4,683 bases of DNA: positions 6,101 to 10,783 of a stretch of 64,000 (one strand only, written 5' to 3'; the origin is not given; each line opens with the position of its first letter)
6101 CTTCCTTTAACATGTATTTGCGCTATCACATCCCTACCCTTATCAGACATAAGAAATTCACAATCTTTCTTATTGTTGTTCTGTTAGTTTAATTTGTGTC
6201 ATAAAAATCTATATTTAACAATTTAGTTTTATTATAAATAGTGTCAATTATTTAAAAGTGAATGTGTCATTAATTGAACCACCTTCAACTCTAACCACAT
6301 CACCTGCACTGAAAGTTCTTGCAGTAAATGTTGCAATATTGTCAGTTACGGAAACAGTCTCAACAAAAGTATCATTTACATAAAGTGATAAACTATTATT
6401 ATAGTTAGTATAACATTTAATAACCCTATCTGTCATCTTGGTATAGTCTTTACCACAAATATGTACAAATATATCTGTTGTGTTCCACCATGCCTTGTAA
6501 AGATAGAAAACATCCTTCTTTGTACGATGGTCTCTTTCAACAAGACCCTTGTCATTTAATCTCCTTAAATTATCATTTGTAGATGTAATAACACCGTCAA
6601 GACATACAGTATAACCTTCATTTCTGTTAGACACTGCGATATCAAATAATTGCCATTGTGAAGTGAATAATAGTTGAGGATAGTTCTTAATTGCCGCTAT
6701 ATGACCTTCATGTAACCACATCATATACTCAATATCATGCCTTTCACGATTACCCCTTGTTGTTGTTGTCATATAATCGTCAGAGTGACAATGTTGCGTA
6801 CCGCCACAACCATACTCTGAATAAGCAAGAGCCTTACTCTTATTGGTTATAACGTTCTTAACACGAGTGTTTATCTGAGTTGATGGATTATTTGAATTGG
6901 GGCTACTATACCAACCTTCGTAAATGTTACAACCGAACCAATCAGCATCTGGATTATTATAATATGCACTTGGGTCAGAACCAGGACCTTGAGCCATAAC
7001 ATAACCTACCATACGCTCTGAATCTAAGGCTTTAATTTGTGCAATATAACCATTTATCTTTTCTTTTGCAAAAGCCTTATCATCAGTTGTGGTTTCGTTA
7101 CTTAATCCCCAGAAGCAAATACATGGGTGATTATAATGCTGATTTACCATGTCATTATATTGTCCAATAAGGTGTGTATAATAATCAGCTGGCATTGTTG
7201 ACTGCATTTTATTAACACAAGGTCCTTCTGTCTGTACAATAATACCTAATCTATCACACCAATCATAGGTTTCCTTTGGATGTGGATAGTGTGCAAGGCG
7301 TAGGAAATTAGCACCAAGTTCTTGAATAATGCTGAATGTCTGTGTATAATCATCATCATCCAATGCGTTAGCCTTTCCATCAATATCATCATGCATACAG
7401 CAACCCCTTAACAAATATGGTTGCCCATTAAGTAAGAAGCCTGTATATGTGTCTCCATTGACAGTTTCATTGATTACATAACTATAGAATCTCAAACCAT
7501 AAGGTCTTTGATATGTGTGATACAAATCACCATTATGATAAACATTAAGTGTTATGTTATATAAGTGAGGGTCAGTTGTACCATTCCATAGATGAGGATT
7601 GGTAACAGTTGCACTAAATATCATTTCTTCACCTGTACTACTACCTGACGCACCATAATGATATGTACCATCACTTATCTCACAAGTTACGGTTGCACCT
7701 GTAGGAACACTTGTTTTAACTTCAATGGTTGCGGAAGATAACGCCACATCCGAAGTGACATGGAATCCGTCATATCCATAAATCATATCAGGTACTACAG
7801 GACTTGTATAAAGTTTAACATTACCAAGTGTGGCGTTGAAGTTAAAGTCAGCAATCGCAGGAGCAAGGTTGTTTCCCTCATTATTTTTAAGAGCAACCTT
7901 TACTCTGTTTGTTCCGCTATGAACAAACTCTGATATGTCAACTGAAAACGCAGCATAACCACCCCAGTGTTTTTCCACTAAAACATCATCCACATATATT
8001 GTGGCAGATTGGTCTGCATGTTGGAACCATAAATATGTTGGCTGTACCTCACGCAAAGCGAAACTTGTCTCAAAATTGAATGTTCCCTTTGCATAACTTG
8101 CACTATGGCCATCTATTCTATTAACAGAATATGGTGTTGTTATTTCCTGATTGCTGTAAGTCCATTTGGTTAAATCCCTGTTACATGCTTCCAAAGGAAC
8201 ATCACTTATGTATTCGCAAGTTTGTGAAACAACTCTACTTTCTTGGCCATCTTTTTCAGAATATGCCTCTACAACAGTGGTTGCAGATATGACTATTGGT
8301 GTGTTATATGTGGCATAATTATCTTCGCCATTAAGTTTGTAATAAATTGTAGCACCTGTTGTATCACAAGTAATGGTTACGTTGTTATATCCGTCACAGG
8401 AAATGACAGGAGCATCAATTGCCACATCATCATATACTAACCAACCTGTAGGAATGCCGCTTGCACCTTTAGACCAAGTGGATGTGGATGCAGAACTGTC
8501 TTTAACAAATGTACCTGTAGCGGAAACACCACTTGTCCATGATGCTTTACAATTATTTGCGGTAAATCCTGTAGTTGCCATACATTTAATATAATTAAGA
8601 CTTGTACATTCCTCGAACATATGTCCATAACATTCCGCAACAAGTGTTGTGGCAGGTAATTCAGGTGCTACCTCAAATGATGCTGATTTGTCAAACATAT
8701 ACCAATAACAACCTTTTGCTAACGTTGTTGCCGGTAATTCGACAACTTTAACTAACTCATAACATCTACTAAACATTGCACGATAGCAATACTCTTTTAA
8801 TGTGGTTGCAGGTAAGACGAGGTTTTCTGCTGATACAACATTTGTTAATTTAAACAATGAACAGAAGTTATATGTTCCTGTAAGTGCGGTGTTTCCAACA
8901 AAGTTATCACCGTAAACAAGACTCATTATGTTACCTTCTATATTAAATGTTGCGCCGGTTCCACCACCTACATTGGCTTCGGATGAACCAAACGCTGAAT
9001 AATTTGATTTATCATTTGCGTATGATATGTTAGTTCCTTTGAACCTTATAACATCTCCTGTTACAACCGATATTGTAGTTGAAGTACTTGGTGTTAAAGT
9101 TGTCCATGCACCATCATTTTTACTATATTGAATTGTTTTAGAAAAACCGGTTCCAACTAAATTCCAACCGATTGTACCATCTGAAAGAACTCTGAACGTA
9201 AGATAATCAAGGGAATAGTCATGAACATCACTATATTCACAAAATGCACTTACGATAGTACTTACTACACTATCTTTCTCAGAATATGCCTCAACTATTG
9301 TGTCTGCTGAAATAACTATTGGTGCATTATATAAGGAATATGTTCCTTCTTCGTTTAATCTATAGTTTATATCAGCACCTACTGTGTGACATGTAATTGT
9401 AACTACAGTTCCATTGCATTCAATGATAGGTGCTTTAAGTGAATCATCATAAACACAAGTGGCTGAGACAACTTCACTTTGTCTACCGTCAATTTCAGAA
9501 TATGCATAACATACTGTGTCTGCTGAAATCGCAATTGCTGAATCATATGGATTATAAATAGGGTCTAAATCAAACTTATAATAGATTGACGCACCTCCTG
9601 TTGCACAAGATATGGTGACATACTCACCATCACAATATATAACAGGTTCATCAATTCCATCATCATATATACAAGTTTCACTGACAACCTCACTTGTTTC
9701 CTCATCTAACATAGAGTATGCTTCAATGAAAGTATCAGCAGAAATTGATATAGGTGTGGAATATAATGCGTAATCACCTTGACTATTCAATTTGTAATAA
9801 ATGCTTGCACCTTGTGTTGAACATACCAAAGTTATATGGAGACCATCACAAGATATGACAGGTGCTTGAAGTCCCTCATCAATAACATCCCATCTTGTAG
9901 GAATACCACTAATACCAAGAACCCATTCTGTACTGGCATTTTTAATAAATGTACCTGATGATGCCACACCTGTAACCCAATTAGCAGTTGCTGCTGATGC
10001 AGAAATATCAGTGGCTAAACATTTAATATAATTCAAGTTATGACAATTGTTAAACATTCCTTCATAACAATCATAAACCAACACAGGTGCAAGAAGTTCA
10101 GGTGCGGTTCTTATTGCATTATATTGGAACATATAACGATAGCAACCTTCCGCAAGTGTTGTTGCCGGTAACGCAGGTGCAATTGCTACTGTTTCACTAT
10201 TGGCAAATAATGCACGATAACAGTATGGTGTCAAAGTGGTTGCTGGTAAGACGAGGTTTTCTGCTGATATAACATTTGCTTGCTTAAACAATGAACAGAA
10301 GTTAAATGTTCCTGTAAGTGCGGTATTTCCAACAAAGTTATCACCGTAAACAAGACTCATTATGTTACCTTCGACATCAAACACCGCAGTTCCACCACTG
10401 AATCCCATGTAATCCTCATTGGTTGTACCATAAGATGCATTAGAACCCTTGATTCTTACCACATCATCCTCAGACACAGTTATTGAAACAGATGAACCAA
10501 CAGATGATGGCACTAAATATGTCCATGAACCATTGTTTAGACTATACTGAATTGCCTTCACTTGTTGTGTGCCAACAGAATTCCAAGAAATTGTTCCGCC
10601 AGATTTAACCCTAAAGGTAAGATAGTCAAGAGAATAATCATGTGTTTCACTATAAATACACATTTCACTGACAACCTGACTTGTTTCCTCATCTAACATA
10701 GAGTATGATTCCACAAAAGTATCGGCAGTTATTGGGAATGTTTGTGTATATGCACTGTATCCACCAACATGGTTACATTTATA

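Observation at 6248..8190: Tail fibre carrying a GH2-family exo-glycosidase catalytic module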

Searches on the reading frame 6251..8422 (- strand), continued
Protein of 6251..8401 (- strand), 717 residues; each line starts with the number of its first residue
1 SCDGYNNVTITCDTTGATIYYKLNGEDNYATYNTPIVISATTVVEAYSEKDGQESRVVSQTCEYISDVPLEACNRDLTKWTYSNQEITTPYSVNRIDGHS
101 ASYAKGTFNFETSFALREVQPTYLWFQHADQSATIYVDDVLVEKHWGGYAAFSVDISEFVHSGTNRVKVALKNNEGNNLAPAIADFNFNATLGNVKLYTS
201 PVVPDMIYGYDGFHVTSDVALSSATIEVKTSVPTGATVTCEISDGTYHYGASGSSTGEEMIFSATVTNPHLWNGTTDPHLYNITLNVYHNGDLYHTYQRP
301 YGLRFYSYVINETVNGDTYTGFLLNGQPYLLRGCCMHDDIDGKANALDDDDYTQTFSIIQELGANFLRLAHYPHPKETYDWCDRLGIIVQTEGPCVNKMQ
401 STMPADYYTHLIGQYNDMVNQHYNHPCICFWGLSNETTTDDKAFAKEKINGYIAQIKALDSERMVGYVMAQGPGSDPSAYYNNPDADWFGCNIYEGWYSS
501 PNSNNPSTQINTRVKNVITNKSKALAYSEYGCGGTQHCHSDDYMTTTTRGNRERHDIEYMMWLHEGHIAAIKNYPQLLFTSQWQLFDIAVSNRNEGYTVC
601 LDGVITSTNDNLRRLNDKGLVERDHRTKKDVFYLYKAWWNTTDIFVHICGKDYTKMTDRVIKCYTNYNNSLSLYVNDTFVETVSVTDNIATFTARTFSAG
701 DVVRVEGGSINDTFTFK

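Call 86: search_protein_families(library=pfam, proteins=[L026:1871-3400:+, L021:1832-3922:+, L021:3992-5866:+, L026:13429-15522:+, L026:16785-18581:+, L026:4866-7037:+, L026:15717-16610:+], max_evalue=0.01)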
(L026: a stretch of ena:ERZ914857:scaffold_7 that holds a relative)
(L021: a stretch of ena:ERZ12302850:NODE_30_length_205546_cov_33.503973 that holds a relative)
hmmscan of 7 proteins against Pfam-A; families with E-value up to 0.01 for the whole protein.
L026:1871-3400:+ (509 aa): 3 families
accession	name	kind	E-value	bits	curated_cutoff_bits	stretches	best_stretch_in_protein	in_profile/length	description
PF24243.1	Phage_tail_C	-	9.5e-10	38.1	23.7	1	484-507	2-25/26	Phage tail tip domain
PF12789.12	PTR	-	0.00096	19.6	27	1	420-445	15-40/60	Phage tail repeat like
PF05658.19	YadA_head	-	0.0018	19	25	0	86-103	1-18/27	YadA head domain repeat (2 copies)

L021:1832-3922:+ (696 aa): 0 families

L021:3992-5866:+ (624 aa): 0 families

L026:13429-15522:+ (697 aa): 0 families

L026:16785-18581:+ (598 aa): 1 family
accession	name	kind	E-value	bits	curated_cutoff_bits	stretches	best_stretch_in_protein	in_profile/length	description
PF07523.18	Big_3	-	0.00068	20.3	21.2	1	229-271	6-42/68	Bacterial Ig-like domain (group 3)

L026:4866-7037:+ (723 aa): 0 families

L026:15717-16610:+ (297 aa): 3 families
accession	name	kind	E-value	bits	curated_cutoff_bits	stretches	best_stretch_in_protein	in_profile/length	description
PF13306.12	LRR_5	-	3.8e-62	208.3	27.7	3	142-230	1-85/127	BspA type Leucine rich repeat region (6 copies)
PF13855.12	LRR_8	-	7.8e-10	38.8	27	0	85-128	11-55/61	Leucine rich repeat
PF12799.13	LRR_4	-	6.2e-07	29.9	27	0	154-186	2-32/44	Leucine Rich repeats (2 copies)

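Call 90: find_encoding_contigs(protein=P0001, flank=10000, max_places=2)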
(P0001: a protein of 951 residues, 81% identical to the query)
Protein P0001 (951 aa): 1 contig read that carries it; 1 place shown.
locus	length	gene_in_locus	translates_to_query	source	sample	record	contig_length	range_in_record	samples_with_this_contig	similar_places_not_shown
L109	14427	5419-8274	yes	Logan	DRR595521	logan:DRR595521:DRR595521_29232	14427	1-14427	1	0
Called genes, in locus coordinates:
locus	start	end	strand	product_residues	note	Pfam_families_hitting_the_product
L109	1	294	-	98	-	?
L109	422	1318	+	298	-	-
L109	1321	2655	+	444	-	-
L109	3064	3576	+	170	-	-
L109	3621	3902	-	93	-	-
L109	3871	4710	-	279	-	PF01697:Glyco_transf_92 (weak)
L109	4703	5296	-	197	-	-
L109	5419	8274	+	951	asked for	PF02837:Glyco_hydro_2_N (faint), PF22666:Glyco_hydro_2_N2 (weak), PF00703:Glyco_hydro_2, PF02836:Glyco_hydro_2_C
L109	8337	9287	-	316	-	-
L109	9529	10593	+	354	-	PF05343:Peptidase_M42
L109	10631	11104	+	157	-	-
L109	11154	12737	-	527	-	-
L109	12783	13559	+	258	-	PF00293:NUDIX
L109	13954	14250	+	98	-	-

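Call 92: search_protein_families(library=phrogs, proteins=[P0001, L021:1832-3922:+, L021:3992-5866:+], max_evalue=0.01)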
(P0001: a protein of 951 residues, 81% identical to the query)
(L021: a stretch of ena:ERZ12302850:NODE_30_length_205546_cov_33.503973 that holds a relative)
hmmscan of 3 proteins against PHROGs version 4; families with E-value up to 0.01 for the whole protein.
P0001 (951 aa): 0 families

L021:1832-3922:+ (696 aa): 1 family
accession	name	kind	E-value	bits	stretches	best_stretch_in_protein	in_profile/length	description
phrog_18608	-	unknown function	3.9e-11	43.9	2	398-441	199-242/416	-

L021:3992-5866:+ (624 aa): 0 families

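Call 102: search_protein_families(library=pfam, proteins=[P0001, P0109], max_evalue=0.01)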
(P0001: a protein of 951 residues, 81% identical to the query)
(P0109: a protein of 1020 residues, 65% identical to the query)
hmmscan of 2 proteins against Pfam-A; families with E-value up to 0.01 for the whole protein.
P0001 (951 aa): 6 families
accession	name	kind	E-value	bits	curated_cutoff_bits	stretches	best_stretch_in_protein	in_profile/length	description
PF02836.23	Glyco_hydro_2_C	-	4.9e-26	92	21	1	553-763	8-212/302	Glycosyl hydrolases family 2, TIM barrel domain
PF00703.27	Glyco_hydro_2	-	4.9e-10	40.6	23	1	444-535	6-109/109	Glycosyl hydrolases family 2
PF02837.24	Glyco_hydro_2_N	-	1.2e-06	28.9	28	1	312-407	45-139/169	Glycosyl hydrolases family 2, sugar binding domain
PF22666.2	Glyco_hydro_2_N2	-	3.7e-06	27.5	27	1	334-413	45-130/167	Glycosyl hydrolase 2 galactose-binding domain-like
PF13290.12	CHB_HEX_C_1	-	8.2e-05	22.9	22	1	234-280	7-56/67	Chitobiase/beta-hexosaminidase C-terminal domain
PF13287.12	Fn3_assoc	-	0.0015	19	23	1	239-289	1-55/59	Fn3 associated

P0109 (1020 aa): 3 families
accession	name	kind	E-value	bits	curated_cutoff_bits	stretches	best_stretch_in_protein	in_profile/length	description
PF02836.23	Glyco_hydro_2_C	-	2.1e-22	80.1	21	1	156-370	8-212/302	Glycosyl hydrolases family 2, TIM barrel domain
PF00703.27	Glyco_hydro_2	-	5.8e-11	43.6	23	1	43-134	6-109/109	Glycosyl hydrolases family 2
PF18962.6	Por_Secre_tail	-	1.1e-06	29.3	27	1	962-1019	12-75/75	Secretion system C-terminal sorting domain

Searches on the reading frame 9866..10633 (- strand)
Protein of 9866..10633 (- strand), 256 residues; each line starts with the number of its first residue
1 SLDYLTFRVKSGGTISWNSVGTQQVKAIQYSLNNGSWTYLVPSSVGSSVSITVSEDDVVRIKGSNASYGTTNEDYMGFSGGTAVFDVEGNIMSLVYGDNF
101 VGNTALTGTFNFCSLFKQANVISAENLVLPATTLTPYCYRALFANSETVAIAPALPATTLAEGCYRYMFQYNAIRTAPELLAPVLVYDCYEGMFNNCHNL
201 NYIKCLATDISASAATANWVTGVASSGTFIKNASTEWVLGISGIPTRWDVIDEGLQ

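Call 54: search_protein_families(library=pfam, proteins=[window:9866-10633:-], max_evalue=1)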
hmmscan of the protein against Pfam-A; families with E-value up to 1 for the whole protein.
window:9866-10633:- (256 aa): 1 family
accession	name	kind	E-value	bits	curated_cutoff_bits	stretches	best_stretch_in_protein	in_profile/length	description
PF23851.1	DUF7214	-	0.11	13.1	27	1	144-187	19-60/91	Domain of unknown function (DUF7214)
